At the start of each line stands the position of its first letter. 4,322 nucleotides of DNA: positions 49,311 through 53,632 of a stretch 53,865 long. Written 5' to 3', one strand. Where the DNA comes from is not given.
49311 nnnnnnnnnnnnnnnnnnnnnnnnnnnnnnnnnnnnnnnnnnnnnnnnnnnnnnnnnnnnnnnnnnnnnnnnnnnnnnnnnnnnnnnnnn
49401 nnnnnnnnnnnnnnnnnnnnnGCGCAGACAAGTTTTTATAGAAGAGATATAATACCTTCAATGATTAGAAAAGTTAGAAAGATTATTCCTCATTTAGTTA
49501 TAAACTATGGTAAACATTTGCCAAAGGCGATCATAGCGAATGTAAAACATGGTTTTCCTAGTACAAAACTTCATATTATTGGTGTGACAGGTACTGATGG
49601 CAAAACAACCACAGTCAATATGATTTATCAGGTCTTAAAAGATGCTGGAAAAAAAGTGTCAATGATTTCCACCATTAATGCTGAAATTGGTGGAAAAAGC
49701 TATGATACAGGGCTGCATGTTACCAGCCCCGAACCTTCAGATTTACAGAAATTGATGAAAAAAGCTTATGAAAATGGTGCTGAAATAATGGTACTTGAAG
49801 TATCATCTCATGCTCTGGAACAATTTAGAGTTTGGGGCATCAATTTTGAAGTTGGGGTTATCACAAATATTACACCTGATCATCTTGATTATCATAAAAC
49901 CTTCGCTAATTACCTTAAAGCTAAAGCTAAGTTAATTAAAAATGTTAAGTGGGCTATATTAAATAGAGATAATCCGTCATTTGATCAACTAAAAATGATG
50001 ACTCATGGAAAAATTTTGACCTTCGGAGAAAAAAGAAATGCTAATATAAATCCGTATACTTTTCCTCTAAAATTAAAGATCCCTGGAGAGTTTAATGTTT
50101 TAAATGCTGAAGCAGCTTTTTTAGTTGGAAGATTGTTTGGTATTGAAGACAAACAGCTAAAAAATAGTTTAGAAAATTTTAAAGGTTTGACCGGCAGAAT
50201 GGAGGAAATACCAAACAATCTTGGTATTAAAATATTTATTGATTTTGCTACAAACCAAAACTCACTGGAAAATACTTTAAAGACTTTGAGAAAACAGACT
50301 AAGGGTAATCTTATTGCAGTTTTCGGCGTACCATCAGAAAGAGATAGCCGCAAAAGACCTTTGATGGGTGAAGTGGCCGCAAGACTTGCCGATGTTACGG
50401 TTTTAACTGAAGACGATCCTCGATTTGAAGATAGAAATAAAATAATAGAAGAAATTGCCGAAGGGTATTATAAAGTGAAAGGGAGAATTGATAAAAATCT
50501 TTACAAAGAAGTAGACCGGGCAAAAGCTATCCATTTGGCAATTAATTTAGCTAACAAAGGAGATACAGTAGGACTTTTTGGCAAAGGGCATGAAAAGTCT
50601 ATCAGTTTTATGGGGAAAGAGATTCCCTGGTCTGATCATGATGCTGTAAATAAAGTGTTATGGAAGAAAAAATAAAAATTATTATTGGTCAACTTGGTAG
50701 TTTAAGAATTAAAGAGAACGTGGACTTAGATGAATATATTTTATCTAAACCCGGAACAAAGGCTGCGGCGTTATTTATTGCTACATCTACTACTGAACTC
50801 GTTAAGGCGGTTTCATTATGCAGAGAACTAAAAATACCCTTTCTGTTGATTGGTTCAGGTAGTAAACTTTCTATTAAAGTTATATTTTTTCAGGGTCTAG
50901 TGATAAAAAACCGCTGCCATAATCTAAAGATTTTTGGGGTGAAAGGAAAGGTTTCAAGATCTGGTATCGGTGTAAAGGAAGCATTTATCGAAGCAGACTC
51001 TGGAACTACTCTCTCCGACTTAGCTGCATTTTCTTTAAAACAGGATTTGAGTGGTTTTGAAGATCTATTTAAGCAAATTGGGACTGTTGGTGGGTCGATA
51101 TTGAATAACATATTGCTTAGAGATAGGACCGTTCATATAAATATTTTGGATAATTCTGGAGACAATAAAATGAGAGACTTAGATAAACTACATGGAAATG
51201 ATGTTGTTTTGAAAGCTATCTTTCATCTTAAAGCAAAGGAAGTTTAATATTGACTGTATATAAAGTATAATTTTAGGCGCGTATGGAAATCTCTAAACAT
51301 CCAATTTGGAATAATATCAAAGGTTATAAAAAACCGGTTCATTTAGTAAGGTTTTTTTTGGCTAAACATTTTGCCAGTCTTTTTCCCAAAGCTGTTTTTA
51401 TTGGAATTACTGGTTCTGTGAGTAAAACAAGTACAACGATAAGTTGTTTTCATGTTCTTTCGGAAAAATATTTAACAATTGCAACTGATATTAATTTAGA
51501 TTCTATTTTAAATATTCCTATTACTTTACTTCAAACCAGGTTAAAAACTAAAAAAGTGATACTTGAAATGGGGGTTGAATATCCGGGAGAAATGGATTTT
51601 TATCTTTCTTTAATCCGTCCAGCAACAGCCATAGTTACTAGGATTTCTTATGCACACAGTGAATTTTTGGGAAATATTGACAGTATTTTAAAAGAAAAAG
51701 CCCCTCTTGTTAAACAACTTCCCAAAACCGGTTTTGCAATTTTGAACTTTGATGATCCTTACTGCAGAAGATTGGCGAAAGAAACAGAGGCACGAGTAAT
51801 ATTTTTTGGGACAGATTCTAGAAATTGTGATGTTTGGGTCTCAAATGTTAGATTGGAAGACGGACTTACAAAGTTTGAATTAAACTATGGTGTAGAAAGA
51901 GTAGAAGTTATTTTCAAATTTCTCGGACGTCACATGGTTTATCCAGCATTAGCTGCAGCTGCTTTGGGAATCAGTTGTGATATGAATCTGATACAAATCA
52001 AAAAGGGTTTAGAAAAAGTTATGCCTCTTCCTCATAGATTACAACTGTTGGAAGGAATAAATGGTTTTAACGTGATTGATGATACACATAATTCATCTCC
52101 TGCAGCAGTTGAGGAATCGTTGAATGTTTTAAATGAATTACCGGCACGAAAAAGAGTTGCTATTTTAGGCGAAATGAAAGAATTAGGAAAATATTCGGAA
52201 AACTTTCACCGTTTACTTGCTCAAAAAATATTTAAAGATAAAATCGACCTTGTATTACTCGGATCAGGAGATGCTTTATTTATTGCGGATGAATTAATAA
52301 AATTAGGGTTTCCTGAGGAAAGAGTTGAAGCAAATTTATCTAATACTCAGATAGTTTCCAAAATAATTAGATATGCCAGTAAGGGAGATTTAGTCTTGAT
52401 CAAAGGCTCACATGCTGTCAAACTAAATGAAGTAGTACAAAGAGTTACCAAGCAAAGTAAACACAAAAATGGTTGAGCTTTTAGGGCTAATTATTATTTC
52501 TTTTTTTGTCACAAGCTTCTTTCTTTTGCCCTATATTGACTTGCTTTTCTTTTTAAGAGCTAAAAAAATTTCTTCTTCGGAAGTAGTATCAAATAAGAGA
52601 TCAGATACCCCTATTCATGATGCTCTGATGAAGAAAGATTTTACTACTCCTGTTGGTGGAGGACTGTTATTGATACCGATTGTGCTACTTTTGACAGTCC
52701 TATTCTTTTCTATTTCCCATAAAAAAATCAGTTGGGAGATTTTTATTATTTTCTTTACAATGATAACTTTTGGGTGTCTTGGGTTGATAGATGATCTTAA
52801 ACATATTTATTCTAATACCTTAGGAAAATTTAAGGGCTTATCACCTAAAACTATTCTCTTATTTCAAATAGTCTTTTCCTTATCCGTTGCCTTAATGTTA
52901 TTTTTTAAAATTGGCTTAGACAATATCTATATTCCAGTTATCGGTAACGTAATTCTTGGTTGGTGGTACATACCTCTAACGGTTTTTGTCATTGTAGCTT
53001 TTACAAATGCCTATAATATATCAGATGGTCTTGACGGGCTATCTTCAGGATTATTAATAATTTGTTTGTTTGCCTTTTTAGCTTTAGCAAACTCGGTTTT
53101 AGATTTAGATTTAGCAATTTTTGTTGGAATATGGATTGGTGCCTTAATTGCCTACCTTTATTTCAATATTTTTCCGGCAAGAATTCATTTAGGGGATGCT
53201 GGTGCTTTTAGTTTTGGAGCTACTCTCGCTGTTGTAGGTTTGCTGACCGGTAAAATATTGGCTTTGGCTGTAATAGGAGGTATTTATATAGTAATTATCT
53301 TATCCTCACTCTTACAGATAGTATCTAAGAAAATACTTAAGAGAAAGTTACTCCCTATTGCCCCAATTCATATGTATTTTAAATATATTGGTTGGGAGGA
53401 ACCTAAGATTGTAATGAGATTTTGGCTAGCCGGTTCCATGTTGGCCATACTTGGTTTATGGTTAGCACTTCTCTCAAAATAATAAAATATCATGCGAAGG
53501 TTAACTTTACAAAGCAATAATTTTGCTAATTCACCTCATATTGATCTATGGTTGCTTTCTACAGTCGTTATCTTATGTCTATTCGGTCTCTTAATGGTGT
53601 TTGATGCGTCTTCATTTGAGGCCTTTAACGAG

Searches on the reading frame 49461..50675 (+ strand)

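Call 17: search_protein_families(library=pfam, proteins=[window:49461-50675:+], max_evalue=0.001)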
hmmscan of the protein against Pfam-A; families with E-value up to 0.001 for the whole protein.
window:49461-50675:+ (404 aa): 2 families
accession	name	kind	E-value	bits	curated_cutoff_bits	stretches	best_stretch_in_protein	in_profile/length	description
PF08245.18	Mur_ligase_M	-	2.5e-44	152.1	24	1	42-222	1-199/200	Mur ligase middle domain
PF02875.26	Mur_ligase_C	-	1e-29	104.4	28.4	1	245-376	1-127/127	Mur ligase, glutamate ligase domain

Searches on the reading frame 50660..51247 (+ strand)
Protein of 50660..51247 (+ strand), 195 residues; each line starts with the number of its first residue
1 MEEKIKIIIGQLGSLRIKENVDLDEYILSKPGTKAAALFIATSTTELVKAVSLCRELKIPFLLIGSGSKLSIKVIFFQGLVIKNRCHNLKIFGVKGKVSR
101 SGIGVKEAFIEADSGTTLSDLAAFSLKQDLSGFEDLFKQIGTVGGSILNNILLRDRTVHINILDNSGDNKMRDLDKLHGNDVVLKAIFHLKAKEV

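Call 17: search_protein_families(library=pfam, proteins=[window:50660-51247:+], max_evalue=0.001)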
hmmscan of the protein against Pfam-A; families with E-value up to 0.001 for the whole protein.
window:50660-51247:+ (195 aa): 1 family
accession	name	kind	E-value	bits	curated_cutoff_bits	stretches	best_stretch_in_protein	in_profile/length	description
PF01565.28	FAD_binding_4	-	4.7e-11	43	26.4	1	36-152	2-109/139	FAD binding domain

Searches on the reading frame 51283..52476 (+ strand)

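Call 17: search_protein_families(library=pfam, proteins=[window:51283-52476:+], max_evalue=0.001)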
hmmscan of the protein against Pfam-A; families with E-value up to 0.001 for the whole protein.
window:51283-52476:+ (397 aa): 2 families
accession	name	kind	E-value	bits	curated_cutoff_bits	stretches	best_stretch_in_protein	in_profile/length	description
PF08245.18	Mur_ligase_M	-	8.5e-33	114.4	24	1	42-228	1-199/200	Mur ligase middle domain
PF02875.26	Mur_ligase_C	-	2.7e-16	61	28.4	1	251-377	1-127/127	Mur ligase, glutamate ligase domain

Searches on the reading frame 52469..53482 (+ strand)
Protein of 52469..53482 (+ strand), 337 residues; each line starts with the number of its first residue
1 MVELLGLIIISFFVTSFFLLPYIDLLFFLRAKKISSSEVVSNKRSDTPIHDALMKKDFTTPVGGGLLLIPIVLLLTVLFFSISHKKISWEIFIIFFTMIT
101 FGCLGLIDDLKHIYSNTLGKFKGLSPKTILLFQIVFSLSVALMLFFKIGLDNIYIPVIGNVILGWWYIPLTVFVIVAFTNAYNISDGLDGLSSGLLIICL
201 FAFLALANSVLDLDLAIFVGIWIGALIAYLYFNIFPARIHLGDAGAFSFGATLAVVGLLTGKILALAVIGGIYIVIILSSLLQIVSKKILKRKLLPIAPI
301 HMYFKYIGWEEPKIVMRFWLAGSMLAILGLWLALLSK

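Call 17: search_protein_families(library=pfam, proteins=[window:52469-53482:+], max_evalue=0.001)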
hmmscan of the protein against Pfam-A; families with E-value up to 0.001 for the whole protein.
window:52469-53482:+ (337 aa): 1 family
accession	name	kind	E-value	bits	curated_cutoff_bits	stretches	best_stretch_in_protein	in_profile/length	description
PF00953.26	Glycos_transf_4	-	4.4e-29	102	27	1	92-259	2-158/160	Glycosyl transferase family 4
